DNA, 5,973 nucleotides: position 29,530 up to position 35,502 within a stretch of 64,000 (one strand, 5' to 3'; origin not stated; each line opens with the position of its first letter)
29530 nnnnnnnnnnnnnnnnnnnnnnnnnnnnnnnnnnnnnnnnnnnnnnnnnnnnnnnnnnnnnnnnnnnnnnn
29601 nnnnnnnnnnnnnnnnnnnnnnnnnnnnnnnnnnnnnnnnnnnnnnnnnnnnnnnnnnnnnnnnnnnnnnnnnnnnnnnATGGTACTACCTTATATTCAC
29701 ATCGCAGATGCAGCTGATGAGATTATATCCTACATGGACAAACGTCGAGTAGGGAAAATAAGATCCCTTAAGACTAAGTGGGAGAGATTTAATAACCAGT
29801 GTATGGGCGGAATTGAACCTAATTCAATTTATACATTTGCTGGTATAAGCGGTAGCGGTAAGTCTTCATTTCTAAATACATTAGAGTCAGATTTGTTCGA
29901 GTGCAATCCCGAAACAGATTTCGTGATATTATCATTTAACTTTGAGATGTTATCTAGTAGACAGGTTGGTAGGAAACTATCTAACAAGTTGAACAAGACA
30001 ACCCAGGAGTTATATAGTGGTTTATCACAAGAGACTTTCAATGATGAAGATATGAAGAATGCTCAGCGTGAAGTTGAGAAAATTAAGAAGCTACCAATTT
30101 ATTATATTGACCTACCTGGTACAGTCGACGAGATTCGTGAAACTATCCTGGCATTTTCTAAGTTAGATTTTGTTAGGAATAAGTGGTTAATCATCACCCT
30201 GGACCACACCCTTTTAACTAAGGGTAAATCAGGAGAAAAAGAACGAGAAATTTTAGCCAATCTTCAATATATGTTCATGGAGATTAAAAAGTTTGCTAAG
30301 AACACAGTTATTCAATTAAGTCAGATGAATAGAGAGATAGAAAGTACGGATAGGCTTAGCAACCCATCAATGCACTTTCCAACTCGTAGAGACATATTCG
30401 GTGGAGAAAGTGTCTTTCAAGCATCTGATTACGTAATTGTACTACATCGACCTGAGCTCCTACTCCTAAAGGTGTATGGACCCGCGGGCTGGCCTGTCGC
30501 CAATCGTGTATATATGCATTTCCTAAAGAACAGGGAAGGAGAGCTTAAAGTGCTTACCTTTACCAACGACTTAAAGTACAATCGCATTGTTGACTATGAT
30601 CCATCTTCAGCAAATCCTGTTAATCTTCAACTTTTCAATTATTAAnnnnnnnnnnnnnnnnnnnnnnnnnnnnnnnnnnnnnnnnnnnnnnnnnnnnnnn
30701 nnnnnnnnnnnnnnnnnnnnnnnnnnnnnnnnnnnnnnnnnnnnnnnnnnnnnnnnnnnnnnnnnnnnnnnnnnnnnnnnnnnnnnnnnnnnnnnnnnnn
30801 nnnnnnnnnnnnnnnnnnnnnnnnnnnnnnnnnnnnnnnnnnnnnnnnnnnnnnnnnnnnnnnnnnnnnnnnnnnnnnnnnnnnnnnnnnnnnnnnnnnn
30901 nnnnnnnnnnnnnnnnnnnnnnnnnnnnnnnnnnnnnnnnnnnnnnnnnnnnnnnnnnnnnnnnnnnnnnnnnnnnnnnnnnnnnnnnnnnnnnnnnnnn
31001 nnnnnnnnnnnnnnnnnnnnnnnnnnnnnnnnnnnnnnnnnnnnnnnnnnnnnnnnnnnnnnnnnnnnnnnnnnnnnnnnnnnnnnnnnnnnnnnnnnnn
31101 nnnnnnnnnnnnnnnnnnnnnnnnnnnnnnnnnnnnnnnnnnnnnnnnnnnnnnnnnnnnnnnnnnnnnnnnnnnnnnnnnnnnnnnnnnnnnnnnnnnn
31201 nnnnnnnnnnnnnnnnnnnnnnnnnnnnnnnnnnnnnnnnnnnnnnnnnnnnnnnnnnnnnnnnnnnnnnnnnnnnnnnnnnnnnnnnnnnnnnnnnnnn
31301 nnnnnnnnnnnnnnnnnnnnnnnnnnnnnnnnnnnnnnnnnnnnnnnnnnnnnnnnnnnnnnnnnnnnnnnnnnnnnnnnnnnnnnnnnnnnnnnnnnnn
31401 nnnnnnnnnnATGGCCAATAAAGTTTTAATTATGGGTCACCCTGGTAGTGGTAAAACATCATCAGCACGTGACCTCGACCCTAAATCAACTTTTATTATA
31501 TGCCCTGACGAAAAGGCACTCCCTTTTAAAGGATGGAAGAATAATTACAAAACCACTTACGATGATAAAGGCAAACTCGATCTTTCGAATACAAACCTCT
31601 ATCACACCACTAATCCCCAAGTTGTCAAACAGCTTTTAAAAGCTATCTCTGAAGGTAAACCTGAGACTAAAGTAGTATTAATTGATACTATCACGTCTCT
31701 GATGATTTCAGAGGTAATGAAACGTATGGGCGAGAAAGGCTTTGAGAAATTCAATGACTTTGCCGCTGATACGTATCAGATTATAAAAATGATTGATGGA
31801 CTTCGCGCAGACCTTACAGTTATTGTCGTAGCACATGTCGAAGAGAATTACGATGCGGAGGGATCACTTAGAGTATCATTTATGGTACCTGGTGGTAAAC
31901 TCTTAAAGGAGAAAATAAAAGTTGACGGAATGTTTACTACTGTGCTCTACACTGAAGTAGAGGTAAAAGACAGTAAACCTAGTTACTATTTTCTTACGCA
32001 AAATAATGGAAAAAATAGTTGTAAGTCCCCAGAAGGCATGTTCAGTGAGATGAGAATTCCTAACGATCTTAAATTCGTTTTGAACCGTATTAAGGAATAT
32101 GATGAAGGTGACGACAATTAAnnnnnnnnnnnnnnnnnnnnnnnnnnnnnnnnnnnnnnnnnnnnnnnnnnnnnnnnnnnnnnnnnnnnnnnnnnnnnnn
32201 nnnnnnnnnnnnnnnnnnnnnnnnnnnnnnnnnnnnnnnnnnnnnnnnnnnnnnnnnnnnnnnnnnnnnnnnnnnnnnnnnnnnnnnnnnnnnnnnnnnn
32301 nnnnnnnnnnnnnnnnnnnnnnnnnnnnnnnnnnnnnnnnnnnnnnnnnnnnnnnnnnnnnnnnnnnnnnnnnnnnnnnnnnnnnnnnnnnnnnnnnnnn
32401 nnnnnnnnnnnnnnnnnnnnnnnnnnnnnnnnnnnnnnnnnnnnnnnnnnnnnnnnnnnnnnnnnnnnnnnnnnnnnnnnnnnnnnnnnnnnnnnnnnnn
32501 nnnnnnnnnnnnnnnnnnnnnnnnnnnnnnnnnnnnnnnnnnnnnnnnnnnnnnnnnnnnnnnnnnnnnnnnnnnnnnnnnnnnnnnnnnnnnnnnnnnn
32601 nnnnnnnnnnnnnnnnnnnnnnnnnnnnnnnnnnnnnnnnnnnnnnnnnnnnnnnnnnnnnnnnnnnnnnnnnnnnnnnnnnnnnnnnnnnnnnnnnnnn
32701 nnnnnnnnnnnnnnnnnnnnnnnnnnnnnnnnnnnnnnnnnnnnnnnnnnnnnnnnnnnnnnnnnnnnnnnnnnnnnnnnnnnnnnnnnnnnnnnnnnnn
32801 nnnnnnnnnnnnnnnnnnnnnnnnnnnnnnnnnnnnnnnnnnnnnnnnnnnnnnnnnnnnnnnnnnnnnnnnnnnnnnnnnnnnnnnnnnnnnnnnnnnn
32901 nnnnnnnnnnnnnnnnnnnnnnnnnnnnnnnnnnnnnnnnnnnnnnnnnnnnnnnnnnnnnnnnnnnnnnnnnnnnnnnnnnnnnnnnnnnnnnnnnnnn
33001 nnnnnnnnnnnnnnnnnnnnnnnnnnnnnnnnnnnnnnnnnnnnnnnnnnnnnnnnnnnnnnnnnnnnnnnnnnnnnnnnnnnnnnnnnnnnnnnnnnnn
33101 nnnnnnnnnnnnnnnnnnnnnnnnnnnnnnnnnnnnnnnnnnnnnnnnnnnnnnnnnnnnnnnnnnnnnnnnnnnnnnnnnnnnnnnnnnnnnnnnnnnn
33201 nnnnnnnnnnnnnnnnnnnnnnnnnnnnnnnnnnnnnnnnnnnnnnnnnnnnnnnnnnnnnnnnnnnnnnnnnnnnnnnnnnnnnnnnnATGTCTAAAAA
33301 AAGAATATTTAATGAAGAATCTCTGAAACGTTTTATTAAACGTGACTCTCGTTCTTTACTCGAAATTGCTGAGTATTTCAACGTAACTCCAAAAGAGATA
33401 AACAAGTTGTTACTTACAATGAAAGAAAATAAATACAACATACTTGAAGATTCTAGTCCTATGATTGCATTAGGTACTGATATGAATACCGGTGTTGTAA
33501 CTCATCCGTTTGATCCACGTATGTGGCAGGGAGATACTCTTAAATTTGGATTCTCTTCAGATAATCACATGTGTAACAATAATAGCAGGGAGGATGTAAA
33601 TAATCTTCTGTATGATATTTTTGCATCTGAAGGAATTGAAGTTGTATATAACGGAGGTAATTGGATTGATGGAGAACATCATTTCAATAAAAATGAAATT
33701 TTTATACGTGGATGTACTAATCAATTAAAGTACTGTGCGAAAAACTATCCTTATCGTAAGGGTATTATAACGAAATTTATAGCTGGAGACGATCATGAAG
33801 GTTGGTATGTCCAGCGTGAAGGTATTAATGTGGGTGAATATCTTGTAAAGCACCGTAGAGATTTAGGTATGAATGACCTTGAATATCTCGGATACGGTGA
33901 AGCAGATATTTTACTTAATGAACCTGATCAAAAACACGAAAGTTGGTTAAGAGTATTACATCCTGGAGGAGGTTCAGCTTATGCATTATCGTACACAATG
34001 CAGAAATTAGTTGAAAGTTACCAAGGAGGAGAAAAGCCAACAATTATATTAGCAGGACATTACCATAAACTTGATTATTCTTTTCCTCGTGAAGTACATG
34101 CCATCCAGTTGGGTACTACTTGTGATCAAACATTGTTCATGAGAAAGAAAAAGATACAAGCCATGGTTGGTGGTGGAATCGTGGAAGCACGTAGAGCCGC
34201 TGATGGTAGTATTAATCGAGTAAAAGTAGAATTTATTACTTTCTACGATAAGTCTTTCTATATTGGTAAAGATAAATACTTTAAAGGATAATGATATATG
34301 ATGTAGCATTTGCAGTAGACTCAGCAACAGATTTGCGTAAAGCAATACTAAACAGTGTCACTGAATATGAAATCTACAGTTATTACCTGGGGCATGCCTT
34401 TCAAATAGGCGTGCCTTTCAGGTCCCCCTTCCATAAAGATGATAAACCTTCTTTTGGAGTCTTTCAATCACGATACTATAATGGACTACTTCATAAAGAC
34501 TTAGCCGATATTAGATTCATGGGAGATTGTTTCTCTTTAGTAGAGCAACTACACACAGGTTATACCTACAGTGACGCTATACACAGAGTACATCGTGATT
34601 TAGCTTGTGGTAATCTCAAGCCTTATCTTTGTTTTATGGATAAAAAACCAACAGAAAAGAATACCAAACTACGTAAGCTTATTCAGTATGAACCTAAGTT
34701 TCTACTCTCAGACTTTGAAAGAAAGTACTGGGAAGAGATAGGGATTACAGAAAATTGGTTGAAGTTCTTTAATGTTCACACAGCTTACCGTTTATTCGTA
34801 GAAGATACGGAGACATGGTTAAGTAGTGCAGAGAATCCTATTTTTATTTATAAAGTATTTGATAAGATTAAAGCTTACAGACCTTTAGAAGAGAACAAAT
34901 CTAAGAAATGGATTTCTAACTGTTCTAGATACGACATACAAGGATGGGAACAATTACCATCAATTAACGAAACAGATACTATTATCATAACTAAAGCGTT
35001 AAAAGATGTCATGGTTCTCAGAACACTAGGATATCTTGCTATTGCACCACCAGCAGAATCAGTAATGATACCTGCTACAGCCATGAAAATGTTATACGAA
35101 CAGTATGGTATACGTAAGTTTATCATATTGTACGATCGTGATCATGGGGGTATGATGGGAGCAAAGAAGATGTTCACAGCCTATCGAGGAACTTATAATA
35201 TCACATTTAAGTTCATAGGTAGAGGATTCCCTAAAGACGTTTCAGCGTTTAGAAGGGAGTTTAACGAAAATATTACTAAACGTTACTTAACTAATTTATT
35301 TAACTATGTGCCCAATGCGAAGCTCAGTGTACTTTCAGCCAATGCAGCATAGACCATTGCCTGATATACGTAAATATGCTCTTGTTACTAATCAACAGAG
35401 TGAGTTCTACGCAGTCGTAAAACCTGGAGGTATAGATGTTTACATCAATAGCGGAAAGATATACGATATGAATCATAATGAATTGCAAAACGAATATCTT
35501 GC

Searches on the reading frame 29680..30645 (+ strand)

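Call 46: search_protein_families(library=phrogs, proteins=[window:29680-30645:+], max_evalue=0.00001)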
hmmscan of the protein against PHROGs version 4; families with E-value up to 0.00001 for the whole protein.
window:29680-30645:+ (321 aa): 3 families
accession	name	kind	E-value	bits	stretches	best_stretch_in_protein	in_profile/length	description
phrog_19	-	DNA, RNA and nucleotide metabolism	7.2e-29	102.1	1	8-310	311-585/621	DnaB-like replicative helicase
phrog_239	-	DNA, RNA and nucleotide metabolism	5.9e-19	69.5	1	29-290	340-580/801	DNA primase/helicase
phrog_243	-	DNA, RNA and nucleotide metabolism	4.8e-13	49.7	1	30-291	20-248/273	DnaB-like replicative helicase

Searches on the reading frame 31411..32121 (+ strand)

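Call 46: search_protein_families(library=phrogs, proteins=[window:31411-32121:+], max_evalue=0.00001)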
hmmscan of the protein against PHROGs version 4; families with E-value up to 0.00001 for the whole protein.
window:31411-32121:+ (236 aa): 2 families
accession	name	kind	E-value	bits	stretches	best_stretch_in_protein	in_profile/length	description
phrog_2872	-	DNA, RNA and nucleotide metabolism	2.9e-58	198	1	1-232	1-212/219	Sak4-like ssDNA annealing protein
phrog_124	-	DNA, RNA and nucleotide metabolism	1e-23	85.3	1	3-234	44-264/382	Sak4-like ssDNA annealing protein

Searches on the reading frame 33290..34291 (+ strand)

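Call 3: search_protein_families(library=pfam, proteins=[window:33290-34291:+], max_evalue=0.1)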
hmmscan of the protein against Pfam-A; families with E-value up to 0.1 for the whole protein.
window:33290-34291:+ (333 aa): 1 family
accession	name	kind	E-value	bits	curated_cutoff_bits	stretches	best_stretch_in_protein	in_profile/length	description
PF00149.33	Metallophos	-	0.024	15.5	21.5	0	85-260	2-190/191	Calcineurin-like phosphoesterase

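Call 4: search_protein_families(library=phrogs, proteins=[window:33290-34291:+], max_evalue=0.01)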
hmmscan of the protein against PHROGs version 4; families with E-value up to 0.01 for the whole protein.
window:33290-34291:+ (333 aa): 0 families

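Call 105: search_protein_families(library=ncbifam, proteins=[window:33290-34291:+], max_evalue=0.1)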
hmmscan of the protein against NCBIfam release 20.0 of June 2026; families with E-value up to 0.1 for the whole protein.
window:33290-34291:+ (333 aa): 1 family
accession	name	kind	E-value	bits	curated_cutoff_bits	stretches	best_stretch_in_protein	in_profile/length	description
NF003118.0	PRK04036.1-3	equivalog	0.0083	15.1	445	1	249-295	417-463/481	DNA-directed DNA polymerase II small subunit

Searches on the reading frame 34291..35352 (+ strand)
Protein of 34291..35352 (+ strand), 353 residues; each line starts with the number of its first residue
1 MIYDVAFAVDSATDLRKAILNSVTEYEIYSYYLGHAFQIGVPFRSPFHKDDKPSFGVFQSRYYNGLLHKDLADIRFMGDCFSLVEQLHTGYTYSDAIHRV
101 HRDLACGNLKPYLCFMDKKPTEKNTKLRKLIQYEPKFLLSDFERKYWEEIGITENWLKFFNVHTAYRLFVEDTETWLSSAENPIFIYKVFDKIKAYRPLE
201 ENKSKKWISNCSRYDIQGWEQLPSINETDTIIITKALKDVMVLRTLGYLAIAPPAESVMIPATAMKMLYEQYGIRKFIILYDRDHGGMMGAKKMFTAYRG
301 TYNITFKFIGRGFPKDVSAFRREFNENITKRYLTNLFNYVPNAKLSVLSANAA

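Call 3: search_protein_families(library=pfam, proteins=[window:34291-35352:+], max_evalue=0.1)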
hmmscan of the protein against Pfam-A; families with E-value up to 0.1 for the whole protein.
window:34291-35352:+ (353 aa): 0 families

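Call 4: search_protein_families(library=phrogs, proteins=[window:34291-35352:+], max_evalue=0.01)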
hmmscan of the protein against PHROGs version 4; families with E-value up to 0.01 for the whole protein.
window:34291-35352:+ (353 aa): 1 family
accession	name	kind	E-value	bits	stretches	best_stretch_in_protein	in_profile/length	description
phrog_12622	-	DNA, RNA and nucleotide metabolism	6.1e-29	102.2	1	17-293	29-317/415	DNA primase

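Call 109: search_dna_similar(query=window:34291-35352:+, collection=phages, mode=protein, max_rows=15, max_evalue=0.001)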
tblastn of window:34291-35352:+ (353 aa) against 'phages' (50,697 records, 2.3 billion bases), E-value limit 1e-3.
Records with a match: 91; places in all: 91; records where one place covers at least 80% of the query: 66.
Best place of each record, by identity: <60% 91.
By first word of the organism name: uncultured 47; Bacteroides 29; Bacteriophage 6; Dulem 2; Cellulophaga 2; Bohxovirus 1; Kehishuvirus 1; Leptolyngbya 1; bajarodcaudo 1; Kolpuevirus 1.
By host as written in the record: - 55; Bacteroides intestinalis DSM 108646 24; Bacteroides cellulosilyticus 2; Bacteroides intestinalis APC919/174 2; Bacteroides thetaiotaomicron VPI-5484 2; Cellulophaga baltica #14 2; Propithecus coquereli 1; Leptolyngbya boryana 1; and 2 more.
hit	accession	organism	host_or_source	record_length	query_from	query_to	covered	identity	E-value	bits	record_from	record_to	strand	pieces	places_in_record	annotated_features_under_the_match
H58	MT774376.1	uncultured phage cr55_1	human feces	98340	19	294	78%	37.6%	3e-47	177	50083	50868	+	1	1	DNA primase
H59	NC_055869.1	uncultured phage cr55_1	human feces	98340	19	294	78%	37.6%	3e-47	177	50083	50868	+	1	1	DNA primase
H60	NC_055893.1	uncultured phage cr4_1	human feces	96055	1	294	83%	35.1%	1e-41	160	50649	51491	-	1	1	DNA primase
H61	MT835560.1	Bacteriophage sp.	human fecal samples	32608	1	294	83%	35.1%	2e-41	160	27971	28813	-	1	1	record has no annotation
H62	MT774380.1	uncultured phage cr1_1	human feces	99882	19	294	78%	37.3%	2e-46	174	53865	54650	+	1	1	DNA primase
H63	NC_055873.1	uncultured phage cr1_1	human feces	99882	19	294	78%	37.3%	2e-46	174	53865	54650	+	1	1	DNA primase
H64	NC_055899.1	uncultured phage cr124_1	human feces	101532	17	334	90%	32.3%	3e-32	133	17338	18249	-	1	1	DNA primase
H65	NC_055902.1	uncultured phage cr131_1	Rhesus macaque feces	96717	17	334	90%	32.2%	2e-32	134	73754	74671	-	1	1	DNA primase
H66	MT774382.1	uncultured phage cr10_1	human feces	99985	19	294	78%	36.7%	9e-44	167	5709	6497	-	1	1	DNA primase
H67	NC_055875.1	uncultured phage cr10_1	human feces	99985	19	294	78%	36.7%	9e-44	167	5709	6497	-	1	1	DNA primase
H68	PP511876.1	Dulem virus 42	Propithecus coquereli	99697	19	342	92%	31.2%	8e-33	135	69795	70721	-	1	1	polymerase/primase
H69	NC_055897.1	uncultured phage cr114_1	human feces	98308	19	294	78%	36.6%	4e-42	162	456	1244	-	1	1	DNA primase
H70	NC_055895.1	uncultured phage cr7_1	human feces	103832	17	334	90%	31.5%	2e-32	133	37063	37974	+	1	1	DNA primase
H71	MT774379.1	uncultured phage cr118_1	human feces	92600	20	295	78%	36.2%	3e-43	165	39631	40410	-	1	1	DNA primase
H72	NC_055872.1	uncultured phage cr118_1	human feces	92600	20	295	78%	36.2%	3e-43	165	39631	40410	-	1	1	DNA primase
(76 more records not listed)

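Call 110: get_annotated_region(hit=H59, flank=9000)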
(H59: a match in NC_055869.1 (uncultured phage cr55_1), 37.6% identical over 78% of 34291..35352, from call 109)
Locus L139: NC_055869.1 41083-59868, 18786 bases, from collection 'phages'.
description: CrAssphage cr55_1, complete genome.
organism: uncultured phage cr55_1 (NCBI taxid 2772060)
taxonomy: Viruses; Duplodnaviria; Heunggongvirae; Uroviricota; Caudoviricetes; Crassvirales; Suoliviridae; Boorivirinae; Culoivirus; Culoivirus intestinalis
host: -; source: human feces; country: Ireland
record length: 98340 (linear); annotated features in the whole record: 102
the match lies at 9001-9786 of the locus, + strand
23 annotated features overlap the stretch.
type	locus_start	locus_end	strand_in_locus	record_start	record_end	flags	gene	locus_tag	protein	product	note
CDS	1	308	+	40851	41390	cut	-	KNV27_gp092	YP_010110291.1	hypothetical protein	gp_05941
CDS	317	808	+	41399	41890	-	-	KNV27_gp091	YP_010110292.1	putative glycoprotein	gp_05942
CDS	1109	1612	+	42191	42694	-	-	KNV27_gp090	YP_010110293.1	hypothetical protein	gp_05943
CDS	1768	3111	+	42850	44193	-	-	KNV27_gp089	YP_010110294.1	hypothetical protein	gp_05944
tRNA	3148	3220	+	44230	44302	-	-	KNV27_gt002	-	tRNA-Val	-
CDS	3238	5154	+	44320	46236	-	-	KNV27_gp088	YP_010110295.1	DNA polymerase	gp_05946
CDS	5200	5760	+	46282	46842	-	-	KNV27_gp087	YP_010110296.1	condensin-like protein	gp_05947; similar to condensin (chromosome assembly and segregation)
CDS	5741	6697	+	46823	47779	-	-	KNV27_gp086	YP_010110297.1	DNA helicase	gp_05948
CDS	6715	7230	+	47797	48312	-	-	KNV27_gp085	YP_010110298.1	hypothetical protein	gp_05949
CDS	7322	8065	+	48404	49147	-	-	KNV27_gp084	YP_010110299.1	hypothetical protein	gp_05950; AAA domain, phage P-loop domain, flagella-related protein H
CDS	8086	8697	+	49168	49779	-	-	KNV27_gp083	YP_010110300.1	hypothetical protein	gp_05951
CDS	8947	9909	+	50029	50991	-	-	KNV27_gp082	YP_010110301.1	DNA primase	gp_05952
CDS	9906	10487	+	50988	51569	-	-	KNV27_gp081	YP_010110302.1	phosphoesterase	gp_05953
CDS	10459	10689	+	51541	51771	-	-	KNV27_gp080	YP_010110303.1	hypothetical protein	gp_05954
CDS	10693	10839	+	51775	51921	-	-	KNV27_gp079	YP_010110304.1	hypothetical protein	gp_05955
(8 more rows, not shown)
